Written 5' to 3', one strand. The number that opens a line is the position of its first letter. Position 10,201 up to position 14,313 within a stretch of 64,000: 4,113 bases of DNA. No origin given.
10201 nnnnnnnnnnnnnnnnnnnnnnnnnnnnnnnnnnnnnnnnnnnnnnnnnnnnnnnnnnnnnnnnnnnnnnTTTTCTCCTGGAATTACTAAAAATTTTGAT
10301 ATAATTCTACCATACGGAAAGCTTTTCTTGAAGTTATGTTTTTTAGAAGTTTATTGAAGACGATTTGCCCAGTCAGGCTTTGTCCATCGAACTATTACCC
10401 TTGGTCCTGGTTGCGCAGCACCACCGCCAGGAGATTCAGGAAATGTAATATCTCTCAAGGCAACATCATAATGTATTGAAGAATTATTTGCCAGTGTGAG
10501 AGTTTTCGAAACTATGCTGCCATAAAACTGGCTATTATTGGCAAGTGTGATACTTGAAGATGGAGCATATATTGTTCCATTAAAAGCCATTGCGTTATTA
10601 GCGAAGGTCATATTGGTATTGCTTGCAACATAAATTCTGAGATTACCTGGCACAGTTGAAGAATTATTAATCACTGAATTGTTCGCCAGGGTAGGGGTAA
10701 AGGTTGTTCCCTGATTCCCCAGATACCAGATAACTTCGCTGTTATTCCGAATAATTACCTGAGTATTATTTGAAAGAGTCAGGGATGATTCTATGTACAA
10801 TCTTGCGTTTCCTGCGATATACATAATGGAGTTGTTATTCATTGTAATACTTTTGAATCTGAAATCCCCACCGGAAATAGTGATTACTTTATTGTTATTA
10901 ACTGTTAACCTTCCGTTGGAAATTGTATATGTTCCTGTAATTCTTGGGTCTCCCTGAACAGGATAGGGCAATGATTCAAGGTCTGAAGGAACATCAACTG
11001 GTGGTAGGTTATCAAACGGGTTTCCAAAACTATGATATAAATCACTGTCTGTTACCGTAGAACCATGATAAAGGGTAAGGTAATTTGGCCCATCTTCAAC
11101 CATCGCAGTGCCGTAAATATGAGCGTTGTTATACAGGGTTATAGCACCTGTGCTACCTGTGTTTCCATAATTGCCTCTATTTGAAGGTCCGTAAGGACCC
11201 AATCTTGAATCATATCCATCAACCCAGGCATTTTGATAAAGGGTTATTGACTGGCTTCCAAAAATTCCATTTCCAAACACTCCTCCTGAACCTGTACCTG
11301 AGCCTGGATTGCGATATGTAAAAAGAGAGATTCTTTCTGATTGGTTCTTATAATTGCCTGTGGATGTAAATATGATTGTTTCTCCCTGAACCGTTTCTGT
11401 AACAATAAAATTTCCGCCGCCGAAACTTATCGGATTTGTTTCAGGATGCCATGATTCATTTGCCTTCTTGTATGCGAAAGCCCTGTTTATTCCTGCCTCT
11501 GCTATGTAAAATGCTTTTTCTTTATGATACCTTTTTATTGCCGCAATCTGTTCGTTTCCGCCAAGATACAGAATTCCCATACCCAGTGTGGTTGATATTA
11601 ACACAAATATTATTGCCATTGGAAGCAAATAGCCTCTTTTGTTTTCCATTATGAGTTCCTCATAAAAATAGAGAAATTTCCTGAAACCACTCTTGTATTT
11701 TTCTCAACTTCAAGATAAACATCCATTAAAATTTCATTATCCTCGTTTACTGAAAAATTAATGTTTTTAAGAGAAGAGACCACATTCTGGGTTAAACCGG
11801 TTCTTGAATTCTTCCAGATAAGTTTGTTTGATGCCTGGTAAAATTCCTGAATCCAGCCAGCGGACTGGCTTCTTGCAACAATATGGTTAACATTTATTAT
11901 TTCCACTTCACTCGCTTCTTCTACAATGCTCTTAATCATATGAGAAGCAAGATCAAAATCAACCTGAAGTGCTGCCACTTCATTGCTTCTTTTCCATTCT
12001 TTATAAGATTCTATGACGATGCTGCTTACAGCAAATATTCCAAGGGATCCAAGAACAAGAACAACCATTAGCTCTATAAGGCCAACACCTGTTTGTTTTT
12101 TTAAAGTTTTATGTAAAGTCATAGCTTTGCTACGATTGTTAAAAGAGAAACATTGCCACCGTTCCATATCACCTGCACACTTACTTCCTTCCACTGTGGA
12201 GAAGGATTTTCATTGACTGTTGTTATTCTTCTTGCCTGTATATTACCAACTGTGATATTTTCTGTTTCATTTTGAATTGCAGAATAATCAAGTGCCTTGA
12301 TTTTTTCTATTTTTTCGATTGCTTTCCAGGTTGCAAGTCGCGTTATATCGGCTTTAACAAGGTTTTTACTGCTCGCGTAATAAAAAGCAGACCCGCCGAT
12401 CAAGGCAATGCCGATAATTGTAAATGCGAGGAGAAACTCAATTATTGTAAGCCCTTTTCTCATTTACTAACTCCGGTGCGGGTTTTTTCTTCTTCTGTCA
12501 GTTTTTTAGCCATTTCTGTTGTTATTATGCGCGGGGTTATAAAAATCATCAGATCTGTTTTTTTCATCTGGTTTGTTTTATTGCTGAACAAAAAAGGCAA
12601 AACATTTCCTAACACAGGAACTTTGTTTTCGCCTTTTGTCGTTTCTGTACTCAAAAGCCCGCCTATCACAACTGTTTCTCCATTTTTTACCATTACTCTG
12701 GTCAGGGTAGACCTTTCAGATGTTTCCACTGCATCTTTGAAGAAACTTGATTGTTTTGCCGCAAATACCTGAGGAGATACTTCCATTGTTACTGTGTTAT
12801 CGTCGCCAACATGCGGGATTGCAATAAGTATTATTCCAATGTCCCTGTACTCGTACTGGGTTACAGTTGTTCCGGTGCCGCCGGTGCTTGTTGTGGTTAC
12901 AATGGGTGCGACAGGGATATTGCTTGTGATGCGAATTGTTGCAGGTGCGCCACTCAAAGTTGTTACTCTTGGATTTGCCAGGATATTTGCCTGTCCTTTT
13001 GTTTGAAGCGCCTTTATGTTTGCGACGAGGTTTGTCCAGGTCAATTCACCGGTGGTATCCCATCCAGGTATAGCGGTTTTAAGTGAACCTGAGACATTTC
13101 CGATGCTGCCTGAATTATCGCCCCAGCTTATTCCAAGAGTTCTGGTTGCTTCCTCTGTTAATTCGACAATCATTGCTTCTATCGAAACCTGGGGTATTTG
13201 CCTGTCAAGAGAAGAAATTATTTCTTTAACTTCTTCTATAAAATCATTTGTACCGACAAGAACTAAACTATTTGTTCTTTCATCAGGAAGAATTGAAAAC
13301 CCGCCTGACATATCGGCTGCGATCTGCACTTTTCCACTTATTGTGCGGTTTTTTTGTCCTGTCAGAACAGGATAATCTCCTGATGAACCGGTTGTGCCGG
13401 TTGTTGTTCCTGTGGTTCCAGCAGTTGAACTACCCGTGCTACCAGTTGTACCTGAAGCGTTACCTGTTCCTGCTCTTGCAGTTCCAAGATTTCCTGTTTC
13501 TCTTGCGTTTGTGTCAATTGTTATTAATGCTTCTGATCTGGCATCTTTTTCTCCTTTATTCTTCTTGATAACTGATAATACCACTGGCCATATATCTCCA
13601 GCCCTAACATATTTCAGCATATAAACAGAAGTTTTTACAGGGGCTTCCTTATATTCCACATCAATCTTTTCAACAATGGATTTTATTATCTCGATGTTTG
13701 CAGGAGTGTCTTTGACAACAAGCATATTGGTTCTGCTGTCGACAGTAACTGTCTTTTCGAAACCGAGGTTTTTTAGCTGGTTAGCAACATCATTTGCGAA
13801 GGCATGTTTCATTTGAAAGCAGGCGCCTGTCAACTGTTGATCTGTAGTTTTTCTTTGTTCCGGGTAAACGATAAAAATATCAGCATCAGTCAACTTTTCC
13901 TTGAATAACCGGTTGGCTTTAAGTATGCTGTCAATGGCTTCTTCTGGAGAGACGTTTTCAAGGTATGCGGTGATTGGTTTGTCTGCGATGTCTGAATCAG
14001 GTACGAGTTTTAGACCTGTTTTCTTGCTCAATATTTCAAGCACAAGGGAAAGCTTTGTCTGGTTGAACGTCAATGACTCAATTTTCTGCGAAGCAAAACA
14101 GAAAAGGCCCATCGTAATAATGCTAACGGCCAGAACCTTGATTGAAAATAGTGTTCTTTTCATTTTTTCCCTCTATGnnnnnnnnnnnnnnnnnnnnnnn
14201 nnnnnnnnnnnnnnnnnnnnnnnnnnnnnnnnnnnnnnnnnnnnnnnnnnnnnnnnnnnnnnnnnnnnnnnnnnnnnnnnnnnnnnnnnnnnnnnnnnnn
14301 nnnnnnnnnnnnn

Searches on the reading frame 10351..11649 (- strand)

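Call 5: search_protein_families(library=pfam, proteins=[window:10351-11649:-], max_evalue=1)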
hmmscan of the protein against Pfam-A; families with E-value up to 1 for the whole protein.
window:10351-11649:- (432 aa): 2 families
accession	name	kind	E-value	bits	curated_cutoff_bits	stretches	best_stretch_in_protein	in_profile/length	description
PF23981.1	DUF7305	-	1.5e-20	74.3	27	1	254-400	42-184/185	Domain of unknown function (DUF7305)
PF20622.4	Big_15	-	0.29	11.4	27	1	229-265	8-48/82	Bacterial Ig domain (Big_16)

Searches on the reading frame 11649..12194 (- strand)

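Call 5: search_protein_families(library=pfam, proteins=[window:11649-12194:-], max_evalue=1)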
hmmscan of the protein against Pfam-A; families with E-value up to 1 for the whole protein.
window:11649-12194:- (181 aa): 3 families
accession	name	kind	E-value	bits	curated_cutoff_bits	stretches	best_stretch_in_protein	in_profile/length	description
PF07963.17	N_methyl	-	0.00013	21.8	21.2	1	32-56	2-26/27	Prokaryotic N-terminal methylation motif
PF20675.2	MPH2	-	0.061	14.6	29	1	102-152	25-75/107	Maintenance of Photosystem II under High light 2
PF00276.25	Ribosomal_L23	-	0.095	13.6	30.8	1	68-111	16-58/86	Ribosomal protein L23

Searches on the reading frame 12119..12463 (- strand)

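Call 5: search_protein_families(library=pfam, proteins=[window:12119-12463:-], max_evalue=1)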
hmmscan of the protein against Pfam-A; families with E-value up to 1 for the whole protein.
window:12119-12463:- (114 aa): 2 families
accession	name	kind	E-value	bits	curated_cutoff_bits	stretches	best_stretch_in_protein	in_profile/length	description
PF07963.17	N_methyl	-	0.0025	17.8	21.2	1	2-23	4-25/27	Prokaryotic N-terminal methylation motif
PF15932.10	DUF4748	-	0.0045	17.2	27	1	21-61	14-51/52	Domain of unknown function (DUF4748)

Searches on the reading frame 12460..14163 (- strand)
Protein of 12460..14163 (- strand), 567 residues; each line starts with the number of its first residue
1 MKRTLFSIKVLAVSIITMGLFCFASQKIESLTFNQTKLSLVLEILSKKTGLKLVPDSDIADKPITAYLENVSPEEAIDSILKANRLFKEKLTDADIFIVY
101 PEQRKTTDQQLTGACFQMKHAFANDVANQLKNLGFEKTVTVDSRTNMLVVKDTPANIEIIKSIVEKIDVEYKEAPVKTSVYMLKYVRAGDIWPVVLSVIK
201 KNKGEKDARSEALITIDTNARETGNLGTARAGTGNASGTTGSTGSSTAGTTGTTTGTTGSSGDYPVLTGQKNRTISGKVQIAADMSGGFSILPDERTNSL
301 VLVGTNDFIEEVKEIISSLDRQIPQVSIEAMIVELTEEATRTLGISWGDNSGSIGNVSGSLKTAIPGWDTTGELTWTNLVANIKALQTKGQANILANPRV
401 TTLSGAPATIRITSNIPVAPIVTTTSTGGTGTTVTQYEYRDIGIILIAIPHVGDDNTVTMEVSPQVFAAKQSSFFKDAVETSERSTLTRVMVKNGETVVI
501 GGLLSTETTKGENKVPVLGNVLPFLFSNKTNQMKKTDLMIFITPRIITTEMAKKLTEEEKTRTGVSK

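Call 5: search_protein_families(library=pfam, proteins=[window:12460-14163:-], max_evalue=1)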
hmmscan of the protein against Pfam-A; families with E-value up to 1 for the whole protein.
window:12460-14163:- (567 aa): 5 families
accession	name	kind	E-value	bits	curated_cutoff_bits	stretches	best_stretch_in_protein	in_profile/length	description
PF00263.26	Secretin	-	1.2e-39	136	27.5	1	385-547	1-168/169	Bacterial type II and III secretion system protein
PF03958.22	Secretin_N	-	5.5e-25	87.8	28.2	2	116-170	4-66/69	Bacterial type II/III secretion system short domain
PF02887.21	PK_C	-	0.016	15.7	28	1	408-510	6-106/114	Pyruvate kinase, alpha/beta domain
PF24471.1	KH_DEAH11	-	0.032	14.3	27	0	291-321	38-68/70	DEAH11-like, KH-domain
PF07660.19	STN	-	0.12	12.7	28.4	1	56-86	6-38/52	Secretin and TonB N terminus short domain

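Call 6: search_protein_families(library=ncbifam, proteins=[window:12460-14163:-], max_evalue=1)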
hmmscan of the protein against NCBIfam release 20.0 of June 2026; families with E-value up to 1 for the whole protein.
window:12460-14163:- (567 aa): 8 families
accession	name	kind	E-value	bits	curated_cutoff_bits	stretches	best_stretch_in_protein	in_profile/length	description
TIGR02517.1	type_II_gspD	equivalog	6.3e-68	229.7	351.35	1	114-550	163-593/600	type II secretion system secretin GspD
TIGR02515.1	IV_pilus_PilQ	subfamily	3.8e-61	207.4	284.35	3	379-547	261-427/428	type IV pilus secretin PilQ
NF010083.0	PRK13568.1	equivalog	6.1e-41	140.5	554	2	285-548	148-418/419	DNA uptake porin HofQ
TIGR02516.1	type_III_yscC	equivalog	1e-32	113.3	238.45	2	285-548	195-462/463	type III secretion system outer membrane ring subunit SctC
TIGR02519.1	pilus_MshL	equivalog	2e-30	105.8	250.2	1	295-547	5-290/290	pilus (MSHA type) biogenesis protein MshL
NF007851.2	PRK10560.1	exception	6.1e-28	97.8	598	2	289-550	144-412/412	DNA uptake porin HofQ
NF042912.1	Amuc_1098_fam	equivalog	1.4e-17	63.1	750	3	482-547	729-796/805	Amuc_1098 family type IV pilus outer membrane protein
NF011873.0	PRK15346.1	equivalog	1.4e-15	56.9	524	2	291-535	238-482/499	EscC/YscC/HrcC family type III secretion system outer membrane ring protein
